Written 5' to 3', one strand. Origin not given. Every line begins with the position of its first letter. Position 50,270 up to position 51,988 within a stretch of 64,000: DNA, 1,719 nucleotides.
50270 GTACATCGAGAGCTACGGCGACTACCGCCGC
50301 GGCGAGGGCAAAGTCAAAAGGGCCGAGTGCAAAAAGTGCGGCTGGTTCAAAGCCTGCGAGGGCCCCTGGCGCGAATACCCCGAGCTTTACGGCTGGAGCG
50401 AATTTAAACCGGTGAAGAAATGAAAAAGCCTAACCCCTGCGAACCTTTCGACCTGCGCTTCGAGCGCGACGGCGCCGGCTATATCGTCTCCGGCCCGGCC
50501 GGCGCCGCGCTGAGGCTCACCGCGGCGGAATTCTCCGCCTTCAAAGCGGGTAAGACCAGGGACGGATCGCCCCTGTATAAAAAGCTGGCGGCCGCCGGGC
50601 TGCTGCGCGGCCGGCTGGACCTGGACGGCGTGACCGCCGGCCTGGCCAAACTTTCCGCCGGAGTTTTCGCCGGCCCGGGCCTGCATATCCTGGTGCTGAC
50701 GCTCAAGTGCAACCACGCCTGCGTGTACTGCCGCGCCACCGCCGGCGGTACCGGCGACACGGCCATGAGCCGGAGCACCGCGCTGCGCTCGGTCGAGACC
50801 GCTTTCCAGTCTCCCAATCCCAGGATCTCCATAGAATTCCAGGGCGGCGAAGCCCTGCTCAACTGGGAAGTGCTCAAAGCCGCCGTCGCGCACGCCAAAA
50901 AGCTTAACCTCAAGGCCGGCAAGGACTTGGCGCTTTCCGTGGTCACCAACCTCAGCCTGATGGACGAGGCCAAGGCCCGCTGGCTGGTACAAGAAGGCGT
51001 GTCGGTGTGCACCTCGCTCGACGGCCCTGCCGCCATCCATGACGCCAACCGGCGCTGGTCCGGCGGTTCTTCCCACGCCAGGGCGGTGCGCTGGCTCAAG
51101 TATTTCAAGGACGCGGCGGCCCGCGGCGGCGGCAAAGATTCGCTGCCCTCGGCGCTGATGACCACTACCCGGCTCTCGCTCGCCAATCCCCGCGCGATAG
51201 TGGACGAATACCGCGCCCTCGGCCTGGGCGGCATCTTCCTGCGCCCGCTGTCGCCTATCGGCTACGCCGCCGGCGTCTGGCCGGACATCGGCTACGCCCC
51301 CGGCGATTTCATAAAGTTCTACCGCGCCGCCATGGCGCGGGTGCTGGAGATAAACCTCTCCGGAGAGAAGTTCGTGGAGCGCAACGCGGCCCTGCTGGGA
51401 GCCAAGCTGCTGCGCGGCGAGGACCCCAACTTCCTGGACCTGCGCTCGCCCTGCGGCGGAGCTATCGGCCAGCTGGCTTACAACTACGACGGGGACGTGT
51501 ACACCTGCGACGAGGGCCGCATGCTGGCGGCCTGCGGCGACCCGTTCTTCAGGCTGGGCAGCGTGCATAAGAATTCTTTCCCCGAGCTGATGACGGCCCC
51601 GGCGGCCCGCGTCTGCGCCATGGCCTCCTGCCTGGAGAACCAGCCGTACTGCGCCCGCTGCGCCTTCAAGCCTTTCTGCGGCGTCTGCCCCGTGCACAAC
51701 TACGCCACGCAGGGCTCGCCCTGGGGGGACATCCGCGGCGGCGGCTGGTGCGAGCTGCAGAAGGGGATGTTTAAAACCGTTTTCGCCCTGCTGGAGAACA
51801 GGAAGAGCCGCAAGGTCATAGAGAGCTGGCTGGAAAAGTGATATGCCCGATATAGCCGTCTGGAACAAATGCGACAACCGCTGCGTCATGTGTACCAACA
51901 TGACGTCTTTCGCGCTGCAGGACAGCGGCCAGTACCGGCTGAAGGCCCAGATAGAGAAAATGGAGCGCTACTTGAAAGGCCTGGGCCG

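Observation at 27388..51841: Three HxsB-like SPASM paralogs, one with visibly eroded auxiliary-cluster cysteines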

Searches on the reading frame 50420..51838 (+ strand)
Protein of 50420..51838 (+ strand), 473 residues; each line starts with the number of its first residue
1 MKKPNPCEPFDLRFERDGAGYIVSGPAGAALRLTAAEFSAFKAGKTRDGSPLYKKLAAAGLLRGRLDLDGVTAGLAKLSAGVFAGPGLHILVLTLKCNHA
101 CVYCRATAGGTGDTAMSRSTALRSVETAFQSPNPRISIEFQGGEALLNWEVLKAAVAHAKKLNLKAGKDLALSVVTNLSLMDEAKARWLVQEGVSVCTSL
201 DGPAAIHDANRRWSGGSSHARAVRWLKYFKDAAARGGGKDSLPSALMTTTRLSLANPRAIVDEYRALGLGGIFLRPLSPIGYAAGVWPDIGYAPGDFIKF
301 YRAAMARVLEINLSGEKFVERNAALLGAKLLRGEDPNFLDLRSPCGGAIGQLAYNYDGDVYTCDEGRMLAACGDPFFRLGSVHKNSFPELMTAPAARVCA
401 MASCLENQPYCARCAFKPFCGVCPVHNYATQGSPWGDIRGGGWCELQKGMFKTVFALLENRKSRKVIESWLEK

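Call 6: search_protein_families(library=ncbifam, proteins=[window:50420-51838:+], max_evalue=0.01)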
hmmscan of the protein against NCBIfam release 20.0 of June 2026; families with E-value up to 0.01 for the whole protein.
window:50420-51838:+ (473 aa): 57 families (the best 25 are shown)
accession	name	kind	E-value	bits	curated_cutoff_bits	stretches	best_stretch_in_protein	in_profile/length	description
TIGR03978.1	rSAM_paired_1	equivalog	1.7e-129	432.6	370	1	13-471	5-466/466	His-Xaa-Ser system radical SAM maturase HxsB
TIGR04064.1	rSAM_nif11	equivalog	9.4e-33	113.6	518.7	1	91-223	82-217/459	nif11-like peptide radical SAM maturase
NF047865.1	rSAM_PapB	equivalog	5.1e-26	91.7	340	1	91-217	7-136/330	PapB family radical SAM/SPASM ranthipeptide maturase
TIGR04163.1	rSAM_cobopep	equivalog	2.5e-23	82.5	375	1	94-465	71-426/428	peptide-modifying radical SAM enzyme CbpB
TIGR03906.1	quino_hemo_SAM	equivalog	3.2e-22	78.8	453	1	90-219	97-230/467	quinohemoprotein amine dehydrogenase maturation protein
NF035951.1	rSAM_RumMC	equivalog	1.3e-21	76.9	720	1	90-232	115-262/510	RumMC family radical SAM sactipeptide maturase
TIGR03942.1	sulfatase_rSAM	equivalog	7.2e-21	74.7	349.45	1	94-455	8-354/363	anaerobic sulfatase maturase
TIGR03974.1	rSAM_six_Cys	equivalog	9.9e-19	67.5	425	1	92-223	102-238/451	thioether cross-link-forming SCIFF peptide maturase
TIGR04068.1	rSAM_ocin_clost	equivalog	2.6e-18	66.2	500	1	90-221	87-224/462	Cys-rich peptide radical SAM maturase CcpM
TIGR04280.1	geopep_mat_rSAM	hypoth_equivalog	5.8e-17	61.8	400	1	90-226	87-227/428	geopeptide radical SAM maturase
NF040492.1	not_ScfB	exception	1.3e-16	60.6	855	1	93-211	101-223/450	ScfB-related radical SAM/SPASM orphan maturase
NF038107.1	rSAM_NF038107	equivalog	2.6e-13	49.6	600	1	91-218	89-221/444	Cys-every-fifth radical SAM/SPASM peptide maturase CefB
NF041298.1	rSAM_mat_DynA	equivalog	8.5e-13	48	450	1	94-429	8-327/356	dynobactin maturation radical SAM/SPASM protein DynA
TIGR04083.1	rSAM_pep_methan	hypoth_equivalog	1.4e-11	43.9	300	1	91-211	4-121/376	TIGR04083 family peptide-modifying radical SAM enzyme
NF010321.0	PRK13758.1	equivalog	2.6e-11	43.3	441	1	96-216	14-139/370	anaerobic sulfatase-maturase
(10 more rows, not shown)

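Call 7: search_protein_families(library=pfam, proteins=[window:50420-51838:+], max_evalue=0.01)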
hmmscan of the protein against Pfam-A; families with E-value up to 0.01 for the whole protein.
window:50420-51838:+ (473 aa): 3 families
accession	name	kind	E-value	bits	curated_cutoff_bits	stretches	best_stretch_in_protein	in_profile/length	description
PF04055.27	Radical_SAM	-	1.1e-09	39.1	29.5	1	92-232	2-139/166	Radical SAM superfamily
PF13353.11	Fer4_12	-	4e-06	27.6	22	1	84-196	2-113/137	4Fe-4S single cluster domain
PF13186.11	SPASM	-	0.00023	21.8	21.5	1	349-414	5-66/67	Iron-sulfur cluster-binding domain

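Call 39: predict_structure(alignment_id=A3)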
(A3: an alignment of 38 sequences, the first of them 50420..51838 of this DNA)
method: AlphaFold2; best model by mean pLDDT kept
length: 473 residues; sequences in the alignment: 38
mean_pLDDT: 88.8   pTM: 0.89
mean pLDDT of the five models: 88.8, 88.3, 86.8, 86.7, 86.3
residues with pLDDT >= 90: 289; 70-90: 149; 50-70: 24; < 50: 11
segments of 3 or more residues with pLDDT < 50: 108-111, 339-342
pLDDT, mean of each block of 10 residues (from residue 1): 74 91 86 96 92 91 81 81 86 91 67 87 98 93 93 98 97 93 95 93 96 91 94 70 84 97 94 91 90 96 98 96 90 68 56 96 92 93 97 91 84 87 86 76 88 95 96 77
secondary structure, 60 per line:
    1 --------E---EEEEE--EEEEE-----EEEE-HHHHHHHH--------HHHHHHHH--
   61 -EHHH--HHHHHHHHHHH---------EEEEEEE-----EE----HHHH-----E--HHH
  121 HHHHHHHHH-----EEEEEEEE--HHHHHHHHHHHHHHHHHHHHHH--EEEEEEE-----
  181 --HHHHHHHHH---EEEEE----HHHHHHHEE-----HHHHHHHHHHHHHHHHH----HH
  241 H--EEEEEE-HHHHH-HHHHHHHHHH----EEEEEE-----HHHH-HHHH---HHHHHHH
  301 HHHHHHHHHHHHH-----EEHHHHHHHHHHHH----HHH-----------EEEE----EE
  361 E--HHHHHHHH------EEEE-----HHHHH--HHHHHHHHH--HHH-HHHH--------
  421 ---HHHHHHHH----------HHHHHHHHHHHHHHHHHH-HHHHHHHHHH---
elements in order: E13-17 E20-24 E30-33 H35-42 H51-58 H68-78 E88-94 H106-109 H118-129 E135-142 H145-166 E169-175 H183-191 E195-199 H204-210 H218-234 E244-249 H251-255 H257-266 E271-276 H282-285 H287-290 H294-313 H321-332 E351-354 E359-361 H364-371 E378-381 H387-391 H394-402 H409-412 H424-431 H442-459 H461-470

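Call 73: search_protein_families(library=padloc, proteins=[window:50420-51838:+], max_evalue=0.001)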
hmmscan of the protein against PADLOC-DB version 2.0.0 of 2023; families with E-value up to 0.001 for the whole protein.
window:50420-51838:+ (473 aa): 2 families
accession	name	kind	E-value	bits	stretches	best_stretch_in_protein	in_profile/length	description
PDLC02903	pVip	-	8.6e-10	36.5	1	93-202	6-102/257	Viperins not associated with kinases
PDLC02904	pVip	-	9e-07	26.7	1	93-192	9-99/262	Viperins associated with kinases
